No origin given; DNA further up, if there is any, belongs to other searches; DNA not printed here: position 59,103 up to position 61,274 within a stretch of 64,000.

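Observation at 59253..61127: One ORF fuses a complete two-domain multicopper oxidase to a complete ZIP metal permease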

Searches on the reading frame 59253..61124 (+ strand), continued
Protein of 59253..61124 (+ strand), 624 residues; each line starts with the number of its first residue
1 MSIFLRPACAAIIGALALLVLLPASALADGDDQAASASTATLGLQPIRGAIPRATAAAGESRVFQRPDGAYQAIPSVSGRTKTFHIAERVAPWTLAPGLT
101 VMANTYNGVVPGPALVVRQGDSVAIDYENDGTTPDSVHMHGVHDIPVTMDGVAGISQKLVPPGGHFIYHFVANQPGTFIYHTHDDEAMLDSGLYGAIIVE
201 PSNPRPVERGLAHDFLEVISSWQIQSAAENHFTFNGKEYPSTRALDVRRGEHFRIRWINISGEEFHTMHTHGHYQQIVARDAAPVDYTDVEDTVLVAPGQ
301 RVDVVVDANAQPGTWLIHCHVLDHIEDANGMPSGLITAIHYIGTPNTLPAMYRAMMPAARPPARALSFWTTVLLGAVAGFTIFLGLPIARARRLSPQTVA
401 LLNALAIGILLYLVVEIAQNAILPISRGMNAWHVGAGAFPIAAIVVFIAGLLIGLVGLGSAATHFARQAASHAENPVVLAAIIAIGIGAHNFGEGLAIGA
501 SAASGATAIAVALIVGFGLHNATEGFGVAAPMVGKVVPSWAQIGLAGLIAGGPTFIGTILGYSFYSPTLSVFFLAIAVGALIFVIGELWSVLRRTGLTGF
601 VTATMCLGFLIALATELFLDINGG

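Call 75: search_dna_similar(query=P0446, collection=plasmids, mode=protein, max_rows=15, max_evalue=1e-30)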
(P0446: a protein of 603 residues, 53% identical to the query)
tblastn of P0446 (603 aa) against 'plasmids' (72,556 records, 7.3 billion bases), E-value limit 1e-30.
Records with a match: 141; places in all: 150; records where one place covers at least 80% of the query: 1.
Best place of each record, by identity: >=99% 1; <60% 140.
By first word of the organism name: Phaeobacter 22; Burkholderia 21; Ralstonia 16; Sulfitobacter 14; Deinococcus 6; Paraburkholderia 5; Leisingera 4; Leptolyngbya 3; Bradyrhizobium 3; Roseibium 3; and 34 more.
By predicted mobility (MOB-suite, as given by PLSDB): conjugative 62; non-mobilizable 58; mobilizable 21.
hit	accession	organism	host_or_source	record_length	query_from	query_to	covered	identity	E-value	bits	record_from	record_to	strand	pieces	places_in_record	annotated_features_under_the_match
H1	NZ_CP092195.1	Deinococcus sp. KNUC1210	Setaria viridis,cell ...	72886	26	603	96%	100.0%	0e+0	1041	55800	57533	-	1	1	multicopper oxidase domain-containing protein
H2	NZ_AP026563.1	Deinococcus aetherius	-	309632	300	582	47%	38.5%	2e-49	192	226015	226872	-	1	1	none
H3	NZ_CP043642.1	Leifsonia shinshuensis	pure culture,soil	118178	300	582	47%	37.0%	1e-51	199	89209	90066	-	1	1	multicopper oxidase domain-containing protein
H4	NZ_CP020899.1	Rhizobium phaseoli Brasil 5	Phaseolus vulgaris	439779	308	598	48%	35.9%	6e-48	188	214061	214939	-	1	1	multicopper oxidase domain-containing protein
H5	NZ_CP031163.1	Deinococcus wulumuqiensis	cell culture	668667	300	558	43%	39.7%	3e-49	192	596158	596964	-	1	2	copper oxidase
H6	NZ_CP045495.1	Mesorhizobium sp. NBSH29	pure culture,nutrient broth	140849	301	584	47%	35.9%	7e-47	185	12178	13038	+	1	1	DUF4396 domain-containing protein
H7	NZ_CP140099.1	Deinococcus sp. AB2017081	pure culture,soil near an iron factory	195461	300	565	44%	38.2%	1e-46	184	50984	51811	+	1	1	none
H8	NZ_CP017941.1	Phyllobacterium zundukense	Oxytropis triphylla,cell culture,root ...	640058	283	582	50%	33.4%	8e-40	164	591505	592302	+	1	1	DUF4396 domain-containing protein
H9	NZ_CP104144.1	Rhizobium sullae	Sulla coronaria,cell culture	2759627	311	582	45%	36.7%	2e-49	192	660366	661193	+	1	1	record has no annotation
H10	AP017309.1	Leptolyngbya sp. NIES-3755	-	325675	300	582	47%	35.1%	2e-49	193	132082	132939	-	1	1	copper-resistance protein, CopA family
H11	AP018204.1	Leptolyngbya boryana NIES-2135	-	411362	300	582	47%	34.8%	3e-47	186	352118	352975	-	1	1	copper-resistance protein, CopA family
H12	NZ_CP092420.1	Leptolyngbya boryana IU 594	-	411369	300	582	47%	34.8%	3e-47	186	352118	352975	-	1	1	copper oxidase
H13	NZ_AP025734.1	Nostoc cf. commune SO-36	-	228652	300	582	47%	34.5%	1e-47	187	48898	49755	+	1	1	copper oxidase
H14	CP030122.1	Brasilonema octagenarum UFV-E1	Eucalyptus grandis,mixed culture,leaves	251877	300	582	47%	34.5%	8e-47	184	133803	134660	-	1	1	copper oxidase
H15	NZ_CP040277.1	Nostoc sp. C052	Blasia pusilla,pure culture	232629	300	582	47%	34.1%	5e-47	185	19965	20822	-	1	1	copper oxidase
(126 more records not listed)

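Call 77: get_annotated_region(hit=H1, flank=6000)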
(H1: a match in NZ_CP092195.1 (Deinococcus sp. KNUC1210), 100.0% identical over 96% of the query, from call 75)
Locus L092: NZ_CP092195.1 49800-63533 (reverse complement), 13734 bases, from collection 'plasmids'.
description: Deinococcus sp. KNUC1210 plasmid unnamed8, complete sequence
organism: Deinococcus sp. KNUC1210 (NCBI taxid 2917691)
taxonomy: Bacteria; Deinococcota; Deinococci; Deinococcales; Deinococcaceae; Deinococcus; Deinococcus sp. KNUC1210
host: -; source: Setaria viridis,cell culture,rhizospheric soil; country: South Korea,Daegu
typing (MOB-suite, as given by PLSDB): non-mobilizable
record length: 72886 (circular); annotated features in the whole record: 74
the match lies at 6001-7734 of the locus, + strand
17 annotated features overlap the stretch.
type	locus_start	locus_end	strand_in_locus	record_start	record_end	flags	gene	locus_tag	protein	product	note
CDS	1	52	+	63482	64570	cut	-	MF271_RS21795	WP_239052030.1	ATP-binding protein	-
CDS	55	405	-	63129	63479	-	-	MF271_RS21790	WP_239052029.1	four-helix bundle copper-binding protein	-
CDS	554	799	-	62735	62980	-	-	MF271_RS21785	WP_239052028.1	DUF2171 domain-containing protein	-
CDS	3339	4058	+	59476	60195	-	-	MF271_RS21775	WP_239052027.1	transporter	-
CDS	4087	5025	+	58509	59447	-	-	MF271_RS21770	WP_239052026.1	cation diffusion facilitator family transporter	-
CDS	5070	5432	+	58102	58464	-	-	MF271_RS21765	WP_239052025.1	metalloregulator ArsR/SmtB family transcription factor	GO:0006355 - regulation of DNA-templated transcription [Evidence IEA]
CDS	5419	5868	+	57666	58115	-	-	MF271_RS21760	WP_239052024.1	hypothetical protein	-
CDS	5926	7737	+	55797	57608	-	-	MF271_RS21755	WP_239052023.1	multicopper oxidase domain-containing protein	-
CDS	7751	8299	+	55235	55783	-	-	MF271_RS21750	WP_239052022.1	hypothetical protein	-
CDS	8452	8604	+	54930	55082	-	-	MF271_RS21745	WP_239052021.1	hypothetical protein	-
CDS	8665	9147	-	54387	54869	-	-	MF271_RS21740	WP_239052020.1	FAD-dependent oxidoreductase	-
CDS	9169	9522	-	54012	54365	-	-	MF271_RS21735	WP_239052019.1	hypothetical protein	-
CDS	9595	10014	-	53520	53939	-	-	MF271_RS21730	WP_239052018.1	hypothetical protein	-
CDS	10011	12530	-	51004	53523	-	-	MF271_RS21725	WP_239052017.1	heavy metal translocating P-type ATPase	GO:0006812 - monoatomic cation transport [Evidence IEA]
CDS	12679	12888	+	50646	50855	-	-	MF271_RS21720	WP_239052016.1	heavy metal-associated domain-containing protein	-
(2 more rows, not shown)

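Call 79: find_encoding_contigs(protein=P0407, flank=6000, max_places=1)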
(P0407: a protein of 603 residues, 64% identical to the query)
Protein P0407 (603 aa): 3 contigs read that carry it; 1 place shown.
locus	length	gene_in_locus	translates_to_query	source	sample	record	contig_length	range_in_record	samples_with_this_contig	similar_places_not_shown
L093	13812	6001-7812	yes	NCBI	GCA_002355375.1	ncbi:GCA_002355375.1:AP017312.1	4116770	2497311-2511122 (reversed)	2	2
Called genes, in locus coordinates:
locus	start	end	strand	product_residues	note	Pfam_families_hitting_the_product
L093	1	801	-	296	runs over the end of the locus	-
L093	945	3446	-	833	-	PF10114:PocR, PF00989:PAS, PF08448:PAS_4, PF00989:PAS, PF08448:PAS_4, PF08447:PAS_3, PF00512:HisKA, PF02518:HATPase_c, +2 more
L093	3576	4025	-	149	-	-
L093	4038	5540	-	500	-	PF03239:FTR1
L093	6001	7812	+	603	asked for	PF02535:Zip, PF07732:Cu-oxidase_3, PF00394:Cu-oxidase, PF07731:Cu-oxidase_2, PF07732:Cu-oxidase_3 (weak)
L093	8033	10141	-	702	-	PF00403:HMA, PF00122:E1-E2_ATPase, PF00702:Hydrolase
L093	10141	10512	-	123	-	PF01022:HTH_5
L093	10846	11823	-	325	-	PF13536:EmrE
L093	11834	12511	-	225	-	PF00392:GntR, PF02082:Rrf2 (weak), PF08279:HTH_11 (weak), PF01978:TrmB (weak), PF13412:HTH_24, PF07729:FCD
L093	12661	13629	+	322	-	PF00753:Lactamase_B, PF23023:Anti-Pycsar_Apyc1 (weak)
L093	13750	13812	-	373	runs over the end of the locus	PF25198:Spore_GerAC_N, PF05504:Spore_GerAC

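Call 80: find_encoding_contigs(protein=P0412, flank=6000, max_places=1)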
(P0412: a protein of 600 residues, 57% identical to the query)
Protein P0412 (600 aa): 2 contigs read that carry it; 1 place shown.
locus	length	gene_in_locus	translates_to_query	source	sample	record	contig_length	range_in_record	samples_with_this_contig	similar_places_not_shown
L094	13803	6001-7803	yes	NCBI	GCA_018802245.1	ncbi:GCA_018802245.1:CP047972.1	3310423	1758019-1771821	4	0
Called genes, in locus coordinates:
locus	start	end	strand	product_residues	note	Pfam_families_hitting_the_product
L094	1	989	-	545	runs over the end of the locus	PF13541:ChlI, PF01078:Mg_chelatase, PF00493:MCM (faint), PF07728:AAA_5 (weak), PF13335:Mg_chelatase_C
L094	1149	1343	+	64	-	-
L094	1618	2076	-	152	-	-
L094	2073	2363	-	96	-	PF13183:Fer4_8 (faint), PF05187:Fer4_ETF_QO, PF12838:Fer4_7 (faint), PF12797:Fer4_2 (faint), PF13237:Fer4_10 (weak), PF13187:Fer4_9 (weak)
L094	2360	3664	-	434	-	PF00890:FAD_binding_2 (weak), PF01266:DAO (weak), PF01946:Thi4, PF03486:HI0933_like (weak), PF07992:Pyr_redox_2, PF12831:FAD_oxidored, PF13450:NAD_binding_8 (weak), PF26311:ETF-QO_FixC_C, +2 more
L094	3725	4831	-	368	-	PF01012:ETF, PF00766:ETF_alpha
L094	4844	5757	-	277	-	PF01012:ETF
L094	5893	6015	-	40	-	-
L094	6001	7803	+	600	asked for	PF02535:Zip, PF07732:Cu-oxidase_3, PF00394:Cu-oxidase, PF07731:Cu-oxidase_2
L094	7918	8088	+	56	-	-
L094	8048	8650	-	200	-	PF02525:Flavodoxin_2, PF03358:FMN_red, PF00258:Flavodoxin_1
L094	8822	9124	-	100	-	PF03672:UPF0154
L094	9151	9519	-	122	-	PF02021:UPF0102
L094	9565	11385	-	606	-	PF03717:PBP_dimer, PF00905:Transpeptidase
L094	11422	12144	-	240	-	PF01351:RNase_HII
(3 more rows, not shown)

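Call 82: find_encoding_contigs(protein=P0475, flank=5000, max_places=2)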
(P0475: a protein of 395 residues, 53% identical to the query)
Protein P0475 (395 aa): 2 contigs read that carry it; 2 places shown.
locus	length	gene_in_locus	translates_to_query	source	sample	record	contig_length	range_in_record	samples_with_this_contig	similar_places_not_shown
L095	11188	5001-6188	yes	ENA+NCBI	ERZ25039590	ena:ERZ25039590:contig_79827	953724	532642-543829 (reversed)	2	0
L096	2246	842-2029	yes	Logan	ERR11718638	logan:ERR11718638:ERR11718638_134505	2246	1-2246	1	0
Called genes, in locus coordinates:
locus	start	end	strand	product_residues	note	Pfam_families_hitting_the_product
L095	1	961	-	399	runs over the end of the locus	PF00482:T2SSF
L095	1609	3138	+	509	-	PF04185:Phosphoesterase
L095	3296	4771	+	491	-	PF04185:Phosphoesterase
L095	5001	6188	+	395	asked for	PF07732:Cu-oxidase_3, PF00394:Cu-oxidase, PF07731:Cu-oxidase_2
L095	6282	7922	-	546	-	PF00118:Cpn60_TCP1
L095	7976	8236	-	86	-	PF00166:Cpn10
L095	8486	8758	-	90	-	PF00216:Bac_DNA_binding, PF18291:HU-HIG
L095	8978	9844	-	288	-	PF01734:Patatin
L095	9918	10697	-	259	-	PF00378:ECH_1, PF16113:ECH_2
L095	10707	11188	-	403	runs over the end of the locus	PF02737:3HCDH_N, PF00725:3HCDH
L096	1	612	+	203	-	?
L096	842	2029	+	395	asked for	PF07732:Cu-oxidase_3, PF00394:Cu-oxidase, PF07731:Cu-oxidase_2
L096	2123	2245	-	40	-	?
